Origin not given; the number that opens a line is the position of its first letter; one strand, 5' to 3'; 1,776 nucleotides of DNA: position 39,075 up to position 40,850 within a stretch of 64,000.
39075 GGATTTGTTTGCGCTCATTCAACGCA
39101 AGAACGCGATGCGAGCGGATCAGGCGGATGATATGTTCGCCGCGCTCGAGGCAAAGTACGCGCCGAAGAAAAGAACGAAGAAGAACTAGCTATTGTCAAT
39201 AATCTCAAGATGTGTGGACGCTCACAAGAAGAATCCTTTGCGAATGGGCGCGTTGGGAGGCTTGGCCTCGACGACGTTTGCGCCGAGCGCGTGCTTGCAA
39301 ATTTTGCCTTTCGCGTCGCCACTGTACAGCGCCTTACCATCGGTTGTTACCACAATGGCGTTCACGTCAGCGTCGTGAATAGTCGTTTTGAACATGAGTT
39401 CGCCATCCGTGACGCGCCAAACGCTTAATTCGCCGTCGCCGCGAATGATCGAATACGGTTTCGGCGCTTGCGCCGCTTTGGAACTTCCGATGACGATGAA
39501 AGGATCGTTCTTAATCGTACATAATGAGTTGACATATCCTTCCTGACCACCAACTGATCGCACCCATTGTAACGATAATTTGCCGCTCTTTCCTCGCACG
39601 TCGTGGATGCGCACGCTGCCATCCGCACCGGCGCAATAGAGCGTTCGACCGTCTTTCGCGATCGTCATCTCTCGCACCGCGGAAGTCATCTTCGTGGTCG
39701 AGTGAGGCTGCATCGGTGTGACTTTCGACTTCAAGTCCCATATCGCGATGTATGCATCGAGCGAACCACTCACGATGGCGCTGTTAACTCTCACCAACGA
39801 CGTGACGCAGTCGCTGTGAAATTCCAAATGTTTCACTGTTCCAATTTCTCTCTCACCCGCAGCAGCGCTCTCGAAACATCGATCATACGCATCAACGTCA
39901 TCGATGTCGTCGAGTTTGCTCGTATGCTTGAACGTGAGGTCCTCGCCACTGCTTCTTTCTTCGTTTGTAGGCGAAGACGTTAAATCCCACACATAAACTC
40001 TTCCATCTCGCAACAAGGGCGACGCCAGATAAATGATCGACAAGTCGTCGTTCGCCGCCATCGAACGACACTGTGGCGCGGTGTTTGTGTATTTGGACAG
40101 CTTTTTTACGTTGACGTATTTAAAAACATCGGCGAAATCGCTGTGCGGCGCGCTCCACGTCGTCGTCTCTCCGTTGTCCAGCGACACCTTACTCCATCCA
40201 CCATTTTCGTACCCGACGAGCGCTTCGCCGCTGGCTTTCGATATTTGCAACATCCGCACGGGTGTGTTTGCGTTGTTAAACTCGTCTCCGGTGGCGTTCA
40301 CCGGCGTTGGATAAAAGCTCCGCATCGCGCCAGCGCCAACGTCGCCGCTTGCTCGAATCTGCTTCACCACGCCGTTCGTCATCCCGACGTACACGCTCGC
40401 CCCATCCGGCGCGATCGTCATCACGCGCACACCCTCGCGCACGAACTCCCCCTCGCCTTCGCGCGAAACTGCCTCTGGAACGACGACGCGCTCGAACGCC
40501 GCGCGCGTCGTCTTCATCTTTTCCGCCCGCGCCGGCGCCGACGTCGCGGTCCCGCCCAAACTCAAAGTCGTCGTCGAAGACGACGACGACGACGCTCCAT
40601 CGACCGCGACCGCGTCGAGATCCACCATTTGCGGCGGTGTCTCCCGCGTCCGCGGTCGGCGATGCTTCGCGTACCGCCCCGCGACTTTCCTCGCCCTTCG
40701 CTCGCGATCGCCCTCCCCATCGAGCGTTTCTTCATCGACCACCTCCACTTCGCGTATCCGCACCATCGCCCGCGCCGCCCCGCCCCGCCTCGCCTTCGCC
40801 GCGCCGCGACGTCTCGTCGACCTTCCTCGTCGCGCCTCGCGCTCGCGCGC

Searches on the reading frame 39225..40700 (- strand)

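Call 76: search_protein_families(library=pfam, proteins=[window:39225-40700:-], max_evalue=0.01)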
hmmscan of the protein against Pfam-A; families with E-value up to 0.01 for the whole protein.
window:39225-40700:- (492 aa): 27 families (the best 25 are shown)
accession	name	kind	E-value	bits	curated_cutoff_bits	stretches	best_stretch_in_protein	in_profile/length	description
PF00400.38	WD40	-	1.3e-13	51.3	27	0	339-367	11-39/39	WD domain, G-beta repeat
PF25174.1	Beta-prop_THOC3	-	1.4e-13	50.9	305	2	293-462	43-190/272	THOC3 beta-propeller domain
PF25173.1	Beta-prop_WDR3_1st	-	1.6e-12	48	154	1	289-368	106-184/184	WDR3 first beta-propeller domain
PF24796.1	WDR55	-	1.3e-11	44.5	200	1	293-409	93-201/296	WDR55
PF24807.1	WD40_CDC20-Fz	-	3.9e-09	36.7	200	1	289-372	86-168/292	CDC20/Fizzy WD40 domain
PF24814.1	WD40_Prp19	-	8.5e-08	32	320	1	290-375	43-171/281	Prp19 WD40 domain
PF25391.1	WD40_Gbeta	-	9.1e-08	31.9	150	1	306-410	154-249/340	G protein beta WD-40 repeat protein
PF25172.1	Beta-prop_WDR3_2nd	-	2.6e-07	30.6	140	1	342-470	2-107/293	WDR3 second beta-propeller domain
PF24817.1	WD40_WDHD1_1st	-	4.7e-07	29.7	109.9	1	295-377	45-124/291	WDHD1 first WD40 domain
PF23414.1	Beta-prop_EML_2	-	7.2e-07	29.3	90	0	307-369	11-69/266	Echinoderm microtubule-associated protein second beta-propeller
PF24782.2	WD40_MABP1-WDR62_2nd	-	2e-06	27.4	290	0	330-369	79-118/341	MABP1/WDR62 second WD40 domain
PF23409.1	Beta-prop_EML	-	7.5e-06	26.1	88.2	0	422-470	176-225/267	Echinoderm microtubule-associated protein first beta-propeller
PF23393.2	Beta-prop_WDR90_POC16_2nd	-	1.1e-05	25.3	60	0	422-471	57-106/291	WDR90/POC16, second beta-propeller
PF24805.1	EIF3I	-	1.7e-05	24.5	200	1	296-472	148-314/324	EIF3I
PF12894.13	ANAPC4_WD40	-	4.4e-05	24.1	22.9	0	334-369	33-68/91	Anaphase-promoting complex subunit 4 WD40 domain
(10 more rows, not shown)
